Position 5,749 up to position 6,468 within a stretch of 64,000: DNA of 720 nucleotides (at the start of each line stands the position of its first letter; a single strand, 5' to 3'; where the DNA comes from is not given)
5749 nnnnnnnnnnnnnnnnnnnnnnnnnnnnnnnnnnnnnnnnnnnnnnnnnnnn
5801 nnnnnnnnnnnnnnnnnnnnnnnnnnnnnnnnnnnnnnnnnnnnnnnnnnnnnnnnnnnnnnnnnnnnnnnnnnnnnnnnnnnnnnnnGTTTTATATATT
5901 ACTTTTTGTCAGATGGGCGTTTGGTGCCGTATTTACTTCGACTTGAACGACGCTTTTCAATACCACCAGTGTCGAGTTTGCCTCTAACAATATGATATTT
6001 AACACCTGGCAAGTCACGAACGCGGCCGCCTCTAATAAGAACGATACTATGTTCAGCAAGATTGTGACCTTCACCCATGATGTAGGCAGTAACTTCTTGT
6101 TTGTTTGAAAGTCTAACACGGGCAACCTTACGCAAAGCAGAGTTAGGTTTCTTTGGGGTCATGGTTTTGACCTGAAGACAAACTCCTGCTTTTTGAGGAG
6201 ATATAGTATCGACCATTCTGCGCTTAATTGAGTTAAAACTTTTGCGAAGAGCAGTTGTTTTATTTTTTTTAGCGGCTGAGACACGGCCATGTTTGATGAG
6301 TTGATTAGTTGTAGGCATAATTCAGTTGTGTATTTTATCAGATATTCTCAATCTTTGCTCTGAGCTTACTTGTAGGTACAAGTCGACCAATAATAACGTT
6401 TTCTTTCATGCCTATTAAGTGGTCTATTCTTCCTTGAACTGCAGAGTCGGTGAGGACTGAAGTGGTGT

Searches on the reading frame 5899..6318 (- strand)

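Call 36: search_protein_families(library=pfam, proteins=[window:5899-6318:-], max_evalue=0.001)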
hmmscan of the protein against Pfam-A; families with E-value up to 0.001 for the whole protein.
window:5899-6318:- (139 aa): 1 family
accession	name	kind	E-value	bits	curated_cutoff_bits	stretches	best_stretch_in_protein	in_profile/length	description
PF00164.32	Ribosom_S12_S23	-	2.5e-34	117.8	22.3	1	40-135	11-108/110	Ribosomal protein S12/S23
